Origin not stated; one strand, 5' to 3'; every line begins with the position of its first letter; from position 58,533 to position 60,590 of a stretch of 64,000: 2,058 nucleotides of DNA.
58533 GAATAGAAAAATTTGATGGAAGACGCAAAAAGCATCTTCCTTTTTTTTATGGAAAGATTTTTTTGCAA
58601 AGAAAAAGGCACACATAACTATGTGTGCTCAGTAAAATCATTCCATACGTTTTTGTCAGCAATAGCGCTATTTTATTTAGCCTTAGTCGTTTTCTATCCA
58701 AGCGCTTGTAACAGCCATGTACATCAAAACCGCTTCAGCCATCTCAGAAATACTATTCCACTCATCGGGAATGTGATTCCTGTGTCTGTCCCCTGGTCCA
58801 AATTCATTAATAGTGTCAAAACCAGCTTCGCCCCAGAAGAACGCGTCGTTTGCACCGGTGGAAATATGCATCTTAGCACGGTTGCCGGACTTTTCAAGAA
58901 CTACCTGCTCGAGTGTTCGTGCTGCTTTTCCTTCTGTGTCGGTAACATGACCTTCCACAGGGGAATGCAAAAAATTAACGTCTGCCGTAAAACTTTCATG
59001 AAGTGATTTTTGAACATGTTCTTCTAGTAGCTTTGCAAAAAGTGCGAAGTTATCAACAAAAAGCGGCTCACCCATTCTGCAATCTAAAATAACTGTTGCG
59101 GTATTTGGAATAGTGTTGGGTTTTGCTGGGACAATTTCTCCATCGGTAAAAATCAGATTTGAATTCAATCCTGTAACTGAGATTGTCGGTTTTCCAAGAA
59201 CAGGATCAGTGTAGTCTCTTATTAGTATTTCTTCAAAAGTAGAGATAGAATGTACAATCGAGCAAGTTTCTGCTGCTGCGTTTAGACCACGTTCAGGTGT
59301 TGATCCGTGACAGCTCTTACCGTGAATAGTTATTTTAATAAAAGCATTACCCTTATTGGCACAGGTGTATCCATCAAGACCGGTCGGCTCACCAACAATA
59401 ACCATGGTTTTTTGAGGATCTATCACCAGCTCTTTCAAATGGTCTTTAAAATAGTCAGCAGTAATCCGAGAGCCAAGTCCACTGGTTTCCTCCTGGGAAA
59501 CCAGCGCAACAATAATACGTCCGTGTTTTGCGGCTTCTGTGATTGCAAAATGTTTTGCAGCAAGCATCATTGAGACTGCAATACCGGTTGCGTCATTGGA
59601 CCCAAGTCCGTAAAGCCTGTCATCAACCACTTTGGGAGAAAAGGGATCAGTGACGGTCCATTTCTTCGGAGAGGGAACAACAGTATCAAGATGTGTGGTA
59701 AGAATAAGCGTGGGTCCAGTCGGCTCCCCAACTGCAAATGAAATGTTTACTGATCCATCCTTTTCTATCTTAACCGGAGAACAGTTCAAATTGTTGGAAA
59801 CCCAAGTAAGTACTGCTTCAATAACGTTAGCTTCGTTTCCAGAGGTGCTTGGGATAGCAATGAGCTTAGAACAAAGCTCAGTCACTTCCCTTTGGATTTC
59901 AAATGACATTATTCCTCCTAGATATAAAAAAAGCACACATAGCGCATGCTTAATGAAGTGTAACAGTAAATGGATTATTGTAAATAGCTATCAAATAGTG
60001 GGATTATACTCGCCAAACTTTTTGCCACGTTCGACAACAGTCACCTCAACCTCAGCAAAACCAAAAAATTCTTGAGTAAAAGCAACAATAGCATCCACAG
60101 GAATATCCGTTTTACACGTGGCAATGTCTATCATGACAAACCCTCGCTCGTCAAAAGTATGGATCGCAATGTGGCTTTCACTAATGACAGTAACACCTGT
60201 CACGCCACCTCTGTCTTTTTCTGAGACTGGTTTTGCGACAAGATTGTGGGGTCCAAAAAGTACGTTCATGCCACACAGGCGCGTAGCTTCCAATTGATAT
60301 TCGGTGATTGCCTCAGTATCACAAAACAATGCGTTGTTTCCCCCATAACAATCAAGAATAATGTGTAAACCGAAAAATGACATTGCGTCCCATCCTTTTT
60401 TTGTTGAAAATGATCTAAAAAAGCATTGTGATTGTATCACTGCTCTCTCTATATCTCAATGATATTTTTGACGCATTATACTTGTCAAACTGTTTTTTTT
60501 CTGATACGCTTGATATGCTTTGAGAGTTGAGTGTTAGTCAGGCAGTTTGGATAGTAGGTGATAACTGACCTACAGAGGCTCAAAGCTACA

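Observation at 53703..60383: Minus-strand amino-acid/peptide processing module: methyltransferase, M20, enolase-superfamily epimerase, threonine-synthase-like PLP enzyme, a second M20 and SpeH-type decarboxylase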

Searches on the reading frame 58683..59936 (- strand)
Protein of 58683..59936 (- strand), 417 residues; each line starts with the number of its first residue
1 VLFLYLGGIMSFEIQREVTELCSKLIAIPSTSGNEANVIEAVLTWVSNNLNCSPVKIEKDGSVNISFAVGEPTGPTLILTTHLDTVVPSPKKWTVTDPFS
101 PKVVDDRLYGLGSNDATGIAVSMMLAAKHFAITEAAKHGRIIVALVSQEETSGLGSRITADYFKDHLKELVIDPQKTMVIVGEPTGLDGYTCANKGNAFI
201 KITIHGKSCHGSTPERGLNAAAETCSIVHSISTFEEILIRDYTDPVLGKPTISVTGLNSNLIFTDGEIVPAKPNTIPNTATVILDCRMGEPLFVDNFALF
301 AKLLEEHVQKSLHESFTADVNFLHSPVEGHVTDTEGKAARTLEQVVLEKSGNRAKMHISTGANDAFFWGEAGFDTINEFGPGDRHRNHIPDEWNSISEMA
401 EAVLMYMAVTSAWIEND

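Call 3: search_protein_families(library=pfam, proteins=[window:58683-59936:-], max_evalue=0.01)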
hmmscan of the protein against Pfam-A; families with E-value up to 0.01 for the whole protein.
window:58683-59936:- (417 aa): 3 families
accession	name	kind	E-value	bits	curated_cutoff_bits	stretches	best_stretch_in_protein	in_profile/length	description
PF01546.33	Peptidase_M20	-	6.9e-22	78.8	24.6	1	79-409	2-203/206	Peptidase family M20/M25/M40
PF07687.19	M20_dimer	-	2e-10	41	21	1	193-306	2-97/107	Peptidase dimerisation domain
PF04389.22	Peptidase_M28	-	0.00036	20.8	21.3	1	75-161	13-78/193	Peptidase family M28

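Call 4: search_protein_families(library=ncbifam, proteins=[window:58683-59936:-], max_evalue=0.01)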
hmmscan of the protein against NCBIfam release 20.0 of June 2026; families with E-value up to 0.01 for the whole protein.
window:58683-59936:- (417 aa): 54 families (the best 25 are shown)
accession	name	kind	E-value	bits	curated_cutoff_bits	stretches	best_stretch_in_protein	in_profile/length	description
NF006399.0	PRK08651.1-2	equivalog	5.8e-44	150.7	381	1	14-401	2-392/405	succinyl-diaminopimelate desuccinylase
NF009555.0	PRK13004.1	equivalog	6.4e-44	150.4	321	1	13-415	12-397/399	YgeY family selenium metabolism-linked hydrolase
TIGR01910.1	DapE-ArgE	subfamily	3e-43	148.4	217.6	1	20-403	2-371/373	ArgE/DapE family deacylase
TIGR01892.1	AcOrn-deacetyl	equivalog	1.9e-37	129.2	297.7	1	22-403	3-358/365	acetylornithine deacetylase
NF006400.0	PRK08651.1-3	equivalog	5.4e-37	127.6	374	1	73-411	82-404/410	succinyl-diaminopimelate desuccinylase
NF005710.0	PRK07522.1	subfamily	8.4e-35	120.6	412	1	15-406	7-381/391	acetylornithine deacetylase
NF010589.0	PRK13983.1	equivalog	5.2e-31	108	333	1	62-408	72-404/409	M20 family metallo-hydrolase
TIGR03526.1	selenium_YgeY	hypoth_equivalog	2.8e-30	105.5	321.5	1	15-258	12-239/395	YgeY family selenium metabolism-linked hydrolase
NF003474.0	PRK05111.1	equivalog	1e-29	103.6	460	1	17-402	7-369/383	acetylornithine deacetylase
NF006365.0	PRK08588.1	subfamily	1.1e-29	103.9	289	1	16-414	7-381/383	succinyl-diaminopimelate desuccinylase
NF006402.0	PRK08651.1-5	equivalog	2.9e-28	98.9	369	1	56-383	40-332/369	succinyl-diaminopimelate desuccinylase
NF009557.0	PRK13009.1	equivalog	3.9e-27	95.4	284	1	17-414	4-375/377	succinyl-diaminopimelate desuccinylase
NF003367.0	PRK04443.1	equivalog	6.1e-27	94.9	363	1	15-411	6-343/349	[LysW]-lysine hydrolase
TIGR01246.1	dapE_proteo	equivalog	1.5e-23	83.4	361.8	1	18-408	1-365/370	succinyl-diaminopimelate desuccinylase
NF006401.0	PRK08651.1-4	equivalog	1.8e-23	83.2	381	2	61-228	64-213/376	succinyl-diaminopimelate desuccinylase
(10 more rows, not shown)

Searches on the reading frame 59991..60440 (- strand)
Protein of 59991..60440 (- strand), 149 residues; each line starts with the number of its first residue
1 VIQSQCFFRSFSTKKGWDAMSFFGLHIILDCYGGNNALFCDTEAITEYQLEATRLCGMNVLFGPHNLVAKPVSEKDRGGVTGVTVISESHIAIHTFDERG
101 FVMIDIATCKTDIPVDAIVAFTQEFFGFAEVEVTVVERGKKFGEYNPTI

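Call 3: search_protein_families(library=pfam, proteins=[window:59991-60440:-], max_evalue=0.01)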
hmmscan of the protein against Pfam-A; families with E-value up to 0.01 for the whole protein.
window:59991-60440:- (149 aa): 1 family
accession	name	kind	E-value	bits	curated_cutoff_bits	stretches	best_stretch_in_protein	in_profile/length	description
PF02675.21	AdoMet_dc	-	6.8e-23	81.5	25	1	26-139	1-107/107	S-adenosylmethionine decarboxylase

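Call 4: search_protein_families(library=ncbifam, proteins=[window:59991-60440:-], max_evalue=0.01)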
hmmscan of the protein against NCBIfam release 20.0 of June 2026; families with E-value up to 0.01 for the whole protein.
window:59991-60440:- (149 aa): 1 family
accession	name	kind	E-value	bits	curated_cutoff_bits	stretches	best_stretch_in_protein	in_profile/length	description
TIGR03330.1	SAM_DCase_Bsu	equivalog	4e-20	72.2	75.65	1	22-139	2-112/112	adenosylmethionine decarboxylase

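Call 9: search_solved_structures(query=window:59991-60440:-, max_evalue=0.01, show_alignments=2)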
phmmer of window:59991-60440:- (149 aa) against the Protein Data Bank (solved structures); distinct sequences matched with E-value up to 0.01: 4.
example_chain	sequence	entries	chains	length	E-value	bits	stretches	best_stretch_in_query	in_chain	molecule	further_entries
1vr7_A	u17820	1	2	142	3.5e-08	36.9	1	70-139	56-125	S-adenosylmethionine decarboxylase proenzyme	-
1tlu_A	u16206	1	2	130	3.7e-08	36.8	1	75-139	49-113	S-adenosylmethionine decarboxylase proenzyme, AdoMetDC, SamDC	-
1tmi_A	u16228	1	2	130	9.9e-08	35.5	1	75-139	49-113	S-adenosylmethionine decarboxylase proenzyme, AdoMetDC, SamDC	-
2iii_A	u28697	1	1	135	1.8e-07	34.6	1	23-111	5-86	S-adenosylmethionine decarboxylase proenzyme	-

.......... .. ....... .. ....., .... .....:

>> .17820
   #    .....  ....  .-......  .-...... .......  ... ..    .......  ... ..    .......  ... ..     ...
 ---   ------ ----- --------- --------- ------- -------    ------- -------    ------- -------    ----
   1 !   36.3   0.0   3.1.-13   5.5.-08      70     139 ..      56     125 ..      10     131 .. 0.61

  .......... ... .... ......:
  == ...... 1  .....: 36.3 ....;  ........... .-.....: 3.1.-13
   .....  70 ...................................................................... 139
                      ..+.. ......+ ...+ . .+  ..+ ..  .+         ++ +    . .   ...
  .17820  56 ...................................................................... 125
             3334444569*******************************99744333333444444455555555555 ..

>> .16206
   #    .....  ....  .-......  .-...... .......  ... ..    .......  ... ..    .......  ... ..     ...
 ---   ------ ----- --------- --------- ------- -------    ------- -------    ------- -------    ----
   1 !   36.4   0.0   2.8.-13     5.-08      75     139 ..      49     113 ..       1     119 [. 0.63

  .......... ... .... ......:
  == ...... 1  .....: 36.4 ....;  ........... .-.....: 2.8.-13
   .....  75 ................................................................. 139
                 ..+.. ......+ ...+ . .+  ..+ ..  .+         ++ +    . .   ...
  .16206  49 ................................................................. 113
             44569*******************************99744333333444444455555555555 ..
